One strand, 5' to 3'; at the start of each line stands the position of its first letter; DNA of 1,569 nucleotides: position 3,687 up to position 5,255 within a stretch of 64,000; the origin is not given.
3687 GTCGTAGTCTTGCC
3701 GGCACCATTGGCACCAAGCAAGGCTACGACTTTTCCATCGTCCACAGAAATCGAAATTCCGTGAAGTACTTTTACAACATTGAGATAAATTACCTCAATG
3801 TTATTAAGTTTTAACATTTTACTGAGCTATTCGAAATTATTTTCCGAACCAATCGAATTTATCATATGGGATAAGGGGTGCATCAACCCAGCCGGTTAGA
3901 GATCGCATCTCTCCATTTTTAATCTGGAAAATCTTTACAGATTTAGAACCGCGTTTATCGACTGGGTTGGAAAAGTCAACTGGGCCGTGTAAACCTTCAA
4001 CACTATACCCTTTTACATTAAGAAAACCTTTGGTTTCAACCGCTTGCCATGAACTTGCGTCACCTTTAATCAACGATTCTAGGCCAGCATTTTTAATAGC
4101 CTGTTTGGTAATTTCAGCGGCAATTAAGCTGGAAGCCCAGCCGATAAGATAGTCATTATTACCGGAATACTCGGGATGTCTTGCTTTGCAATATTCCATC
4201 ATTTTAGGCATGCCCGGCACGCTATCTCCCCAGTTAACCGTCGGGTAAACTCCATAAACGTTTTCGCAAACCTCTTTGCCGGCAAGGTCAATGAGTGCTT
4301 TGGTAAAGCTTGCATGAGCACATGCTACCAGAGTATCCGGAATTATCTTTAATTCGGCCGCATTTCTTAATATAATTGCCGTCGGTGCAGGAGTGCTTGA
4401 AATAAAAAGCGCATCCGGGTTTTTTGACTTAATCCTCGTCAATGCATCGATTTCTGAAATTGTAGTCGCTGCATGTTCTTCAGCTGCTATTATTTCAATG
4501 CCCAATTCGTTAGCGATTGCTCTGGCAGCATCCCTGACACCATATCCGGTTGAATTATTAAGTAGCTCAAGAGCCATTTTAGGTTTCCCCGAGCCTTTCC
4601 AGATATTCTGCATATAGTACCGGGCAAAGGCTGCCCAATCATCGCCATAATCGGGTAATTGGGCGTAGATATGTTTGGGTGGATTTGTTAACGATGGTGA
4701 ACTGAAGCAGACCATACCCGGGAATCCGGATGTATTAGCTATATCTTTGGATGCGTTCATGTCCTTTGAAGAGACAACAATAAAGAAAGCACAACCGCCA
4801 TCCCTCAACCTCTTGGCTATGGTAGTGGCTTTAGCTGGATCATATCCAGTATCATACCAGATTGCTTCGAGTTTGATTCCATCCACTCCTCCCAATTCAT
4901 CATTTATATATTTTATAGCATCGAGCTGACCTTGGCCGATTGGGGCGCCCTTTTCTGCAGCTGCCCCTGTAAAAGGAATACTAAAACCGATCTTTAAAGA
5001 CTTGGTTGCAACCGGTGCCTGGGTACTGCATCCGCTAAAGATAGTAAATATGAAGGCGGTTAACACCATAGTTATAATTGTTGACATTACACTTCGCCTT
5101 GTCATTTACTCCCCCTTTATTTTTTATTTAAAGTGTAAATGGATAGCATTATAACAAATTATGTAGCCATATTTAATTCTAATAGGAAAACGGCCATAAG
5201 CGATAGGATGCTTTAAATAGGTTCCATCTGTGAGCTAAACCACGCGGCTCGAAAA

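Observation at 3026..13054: Ten-kb operon combining a Liv-type importer, AMP-forming CoA ligase, aminotransferase, IorAB and a GYD protein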

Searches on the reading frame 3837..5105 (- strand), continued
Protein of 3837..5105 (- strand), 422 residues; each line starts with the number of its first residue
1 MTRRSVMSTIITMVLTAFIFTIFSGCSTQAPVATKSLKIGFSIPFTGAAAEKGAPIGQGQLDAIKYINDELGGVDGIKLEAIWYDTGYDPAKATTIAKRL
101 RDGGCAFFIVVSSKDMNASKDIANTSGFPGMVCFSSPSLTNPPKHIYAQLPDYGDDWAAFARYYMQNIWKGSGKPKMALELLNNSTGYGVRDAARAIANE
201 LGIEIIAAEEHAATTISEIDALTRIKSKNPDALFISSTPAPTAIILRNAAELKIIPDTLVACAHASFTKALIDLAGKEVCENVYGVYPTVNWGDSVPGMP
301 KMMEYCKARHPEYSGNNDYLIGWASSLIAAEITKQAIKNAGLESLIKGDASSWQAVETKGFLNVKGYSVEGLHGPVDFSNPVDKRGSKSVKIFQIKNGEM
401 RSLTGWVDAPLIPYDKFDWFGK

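Call 29: find_encoding_contigs(protein=P0214, flank=10000, max_places=1)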
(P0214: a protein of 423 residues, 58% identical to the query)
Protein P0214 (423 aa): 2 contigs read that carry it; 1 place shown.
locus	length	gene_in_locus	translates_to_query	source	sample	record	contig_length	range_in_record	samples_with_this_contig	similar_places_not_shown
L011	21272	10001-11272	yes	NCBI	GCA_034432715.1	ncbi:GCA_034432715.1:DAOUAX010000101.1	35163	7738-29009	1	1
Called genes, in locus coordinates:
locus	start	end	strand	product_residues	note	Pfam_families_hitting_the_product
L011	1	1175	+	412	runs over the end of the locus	PF00682:HMGL-like, PF22617:HCS_D2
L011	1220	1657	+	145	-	PF01980:TrmO_N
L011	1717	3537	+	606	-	PF01855:POR_N, PF02775:TPP_enzyme_C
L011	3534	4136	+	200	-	PF01558:POR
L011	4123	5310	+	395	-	PF00155:Aminotran_1_2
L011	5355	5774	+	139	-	PF13622:4HBT_3, PF03061:4HBT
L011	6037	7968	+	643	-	PF00501:AMP-binding, PF23562:AMP-binding_C_3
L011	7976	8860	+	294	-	PF02653:BPD_transp_2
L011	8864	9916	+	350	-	PF02653:BPD_transp_2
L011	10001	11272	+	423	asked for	PF13458:Peripla_BP_6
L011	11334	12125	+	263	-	PF00005:ABC_tran, PF13304:AAA_21 (faint)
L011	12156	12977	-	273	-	PF00005:ABC_tran, PF12399:BCA_ABC_TP_C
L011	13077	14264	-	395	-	PF01702:TGT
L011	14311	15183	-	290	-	PF01040:UbiA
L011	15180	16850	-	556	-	PF01202:SKI, PF13671:AAA_33 (faint), PF00465:Fe-ADH, PF13685:Fe-ADH_2, PF01761:DHQ_synthase, PF24621:DHQS_C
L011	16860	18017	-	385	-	PF01264:Chorismate_synt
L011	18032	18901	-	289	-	PF08501:Shikimate_dh_N, PF01488:Shikimate_DH, PF18317:SDH_C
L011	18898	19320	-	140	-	PF03652:RuvX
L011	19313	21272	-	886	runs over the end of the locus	PF01411:tRNA-synt_2c, PF07973:tRNA_SAD, PF02272:DHHA1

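Call 48: predict_structure(alignment_id=A1)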
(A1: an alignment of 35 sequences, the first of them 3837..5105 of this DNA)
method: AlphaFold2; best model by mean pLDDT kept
length: 422 residues; sequences in the alignment: 35
mean_pLDDT: 91.0   pTM: 0.87
mean pLDDT of the five models: 91.0, 90.1, 89.8, 87.7, 87.5
residues with pLDDT >= 90: 327; 70-90: 65; 50-70: 15; < 50: 15
segments of 3 or more residues with pLDDT < 50: 20-33
pLDDT, mean of each block of 10 residues (from residue 1): 61 62 39 76 93 94 98 96 96 97 97 91 93 88 89 94 97 96 90 95 97 90 97 94 96 96 89 93 95 95 98 92 98 98 95 98 98 96 93 94 94 87 71
secondary structure, 60 per line:
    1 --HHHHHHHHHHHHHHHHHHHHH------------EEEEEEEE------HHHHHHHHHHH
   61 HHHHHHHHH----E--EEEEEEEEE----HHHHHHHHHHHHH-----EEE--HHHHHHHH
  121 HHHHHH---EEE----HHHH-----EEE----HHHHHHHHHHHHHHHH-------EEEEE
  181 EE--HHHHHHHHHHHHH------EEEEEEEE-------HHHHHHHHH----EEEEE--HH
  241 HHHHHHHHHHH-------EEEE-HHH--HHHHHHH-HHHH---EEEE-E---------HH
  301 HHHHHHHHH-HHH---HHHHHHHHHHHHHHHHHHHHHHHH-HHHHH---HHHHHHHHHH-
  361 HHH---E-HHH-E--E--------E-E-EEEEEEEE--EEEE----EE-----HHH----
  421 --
elements in order: H3-23 E36-43 H50-69 E77-85 H90-102 E108-110 H113-126 E130-132 H137-140 E146-148 H153-168 E176-182 H185-197 E204-211 H219-227 E232-236 H239-251 E259-262 H269-275 H277-280 E284-287 H299-309 H317-340 H342-346 H350-359 E389-396 E399-402

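Call 51: search_protein_families(library=ncbifam, proteins=[L007:12105-13388:+, L011:5355-5774:+], max_evalue=1e-10)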
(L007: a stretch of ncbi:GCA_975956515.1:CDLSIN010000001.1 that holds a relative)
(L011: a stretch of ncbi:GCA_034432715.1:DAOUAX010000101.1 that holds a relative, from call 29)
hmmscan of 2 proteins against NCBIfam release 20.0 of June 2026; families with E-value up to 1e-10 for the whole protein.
L007:12105-13388:+ (427 aa): 6 families
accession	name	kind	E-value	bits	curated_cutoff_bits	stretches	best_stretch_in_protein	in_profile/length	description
NF041878.1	paak_haloarch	equivalog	1.4e-66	224.8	700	1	13-421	4-420/427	phenylacetate--CoA ligase PaaK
TIGR02155.1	PA_CoA_ligase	equivalog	2.7e-54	184.3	646.3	1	16-416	2-411/422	phenylacetate--CoA ligase PaaK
NF053551.1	FlxY_rubin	equivalog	2.3e-48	165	520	1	118-415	108-407/424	flexirubin biosynthesis putative acyl-CoA ligase FlxY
NF045666.1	DVU1553_fam_AMP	equivalog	9.1e-40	136.7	300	1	141-327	145-330/331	DVU_1553 family AMP-dependent CoA ligase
TIGR03335.1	F390_ftsA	equivalog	9.3e-27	93.8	458.7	1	12-350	4-351/445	coenzyme F390 synthetase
NF041217.1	BagE_FevW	exception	1e-21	77.4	800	1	128-393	110-373/424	bagremycin/ferroverdin synthetase BagE/FevW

L011:5355-5774:+ (139 aa): 2 families
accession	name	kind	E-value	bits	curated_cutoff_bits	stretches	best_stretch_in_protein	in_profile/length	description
TIGR02286.1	PaaD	equivalog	7e-29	100.3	118.9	1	28-135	4-111/114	hydroxyphenylacetyl-CoA thioesterase PaaI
TIGR00369.1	unchar_dom_1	domain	2.4e-21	76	36.6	1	24-136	2-116/117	hotdog fold thioesterase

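Call 52: fold_search(model_id=the predicted structure, library=pdb)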
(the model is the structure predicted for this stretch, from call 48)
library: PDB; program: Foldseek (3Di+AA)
matches with E <= 10: 1878; with E <= 0.001: 1111
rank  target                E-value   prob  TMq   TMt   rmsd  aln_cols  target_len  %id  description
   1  3lkb_A                8.1e-25  1.00  0.78  0.85   2.7       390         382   19  Crystal structure of a branched chain amino acid ABC transporter from Thermus thermophilus with bound valine (released 2010-02-09)
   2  4jb0                  3.0e-23  1.00  0.71  0.81   3.7       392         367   18  Rhodopseudomonas palustris (strain CGA009) Rp1789 transport protein (released 2013-04-17)
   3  3tx6                  4.6e-23  1.00  0.71  0.82   3.6       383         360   18  The Structure of a putative ABC-transporter periplasmic component from Rhodopseudomonas palustris (released 2011-11-09)
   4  4f8j                  4.9e-23  1.00  0.72  0.83   3.5       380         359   18  The structure of an aromatic compound transport protein from Rhodopseudomonas palustris in complex with p-coumarate (released 2012-09-26)
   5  7ylt_D                7.1e-23  1.00  0.73  0.85   3.0       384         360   18  Structure of a bacteria protein (released 2023-06-14)
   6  4n03                  1.1e-22  1.00  0.74  0.80   3.4       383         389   17  Fatty acid ABC transporter substrate-binding protein from Thermomonospora curvata (released 2013-10-16)
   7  4eyq                  2.0e-22  1.00  0.69  0.80   3.8       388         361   18  Crystal structure of solute binding protein of ABC transporter from Rhodopseudomonas palustris HaA2 in complex with caff (released 2012-05-30)
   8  7ylt_A                2.4e-22  1.00  0.73  0.85   3.1       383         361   18  Structure of a bacteria protein (released 2023-06-14)
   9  3ukj                  4.0e-22  1.00  0.70  0.82   3.7       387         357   17  Crystal structure of extracellular ligand-binding receptor from Rhodopseudomonas palustris HaA2 (released 2011-11-23)
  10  4jb2                  4.0e-22  1.00  0.69  0.80   3.8       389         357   18  Rhodopseudomonas palustris (strain CGA009) Rp1789 (released 2013-04-17)
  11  4eyo                  4.5e-22  1.00  0.69  0.80   3.9       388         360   17  Crystal structure of solute binding protein of ABC transporter from Rhodopseudomonas palustris HaA2 in complex with p-co (released 2012-05-30)
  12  3sg0                  5.1e-22  1.00  0.69  0.80   3.7       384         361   19  The crystal structure of an extracellular ligand-binding receptor from Rhodopseudomonas palustris HaA2 (released 2011-06-29)
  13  3uk0                  5.4e-22  1.00  0.70  0.81   3.8       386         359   19  RPD_1889 protein, an extracellular ligand-binding receptor from Rhodopseudomonas palustris. (released 2011-11-23)
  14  4dqd                  8.9e-22  1.00  0.70  0.80   3.7       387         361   20  The crystal structure of a transporter in complex with 3-phenylpyruvic acid (released 2012-02-29)
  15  7ylt_B                9.4e-22  1.00  0.70  0.81   3.8       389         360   18  Structure of a bacteria protein (released 2023-06-14)
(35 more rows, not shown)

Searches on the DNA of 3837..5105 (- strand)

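Call 76: search_rna_families(source=L007, start=5600, end=5960, threshold=evalue, max_evalue=5)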
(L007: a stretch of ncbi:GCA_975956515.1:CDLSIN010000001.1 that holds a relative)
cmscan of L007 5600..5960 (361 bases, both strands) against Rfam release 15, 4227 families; matches with E-value up to 5: 1.
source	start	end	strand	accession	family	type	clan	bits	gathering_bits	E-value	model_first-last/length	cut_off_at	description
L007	5757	5801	+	RF02482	GlsR19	Gene; snRNA; snoRNA; HACA-box;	-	13.9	100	0.66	36-82/150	no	Small nucleolar RNA GlsR19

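Call 77: search_rna_families(source=L011, start=5750, end=6060, threshold=evalue, max_evalue=5)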
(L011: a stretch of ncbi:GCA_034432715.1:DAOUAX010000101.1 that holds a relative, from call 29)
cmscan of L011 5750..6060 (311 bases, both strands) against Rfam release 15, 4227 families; matches with E-value up to 5: 9.
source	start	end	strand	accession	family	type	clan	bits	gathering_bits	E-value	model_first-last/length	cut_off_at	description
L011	5857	5994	+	RF01859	Phe_leader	Cis-reg; leader;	-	37.7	55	5.6e-05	1-125/125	no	Phenylalanine leader peptide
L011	5958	6038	-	RF01859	Phe_leader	Cis-reg; leader;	-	24.1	55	0.057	1-125/125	no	Phenylalanine leader peptide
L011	5963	5989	-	RF01772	rnk_pseudo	Cis-reg; leader;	-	19.9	55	0.36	74-99/108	no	Pseudomonas rnk leader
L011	5848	5956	+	RF00621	CoTC_ribozyme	Gene; ribozyme;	-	18.2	58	0.25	1-191/191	no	Beta-globin co-transcriptional cleavage ribozyme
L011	5962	5990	+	RF01772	rnk_pseudo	Cis-reg; leader;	-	17.8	55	1.1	73-100/108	no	Pseudomonas rnk leader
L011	5927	5993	+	RF00106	RNAI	Gene; antisense;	-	17.7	47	0.46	1-102/102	no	RNAI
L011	5876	5986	-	RF03538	Flavi_TBFV_CRE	Cis-reg;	-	17.5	60.5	2.6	1-106/106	no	Tick-borne Flavivirus 3' UTR cis-acting replication element (CRE)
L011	5872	5953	-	RF03872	MIR6426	Gene; miRNA;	-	16.1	96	1.7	1-84/84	no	MIR6426 microRNA precursor family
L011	5877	5991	+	RF04180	BTnc231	Gene; sRNA;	-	13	80.4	3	1-154/154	no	Bacteroides sRNA BTnc231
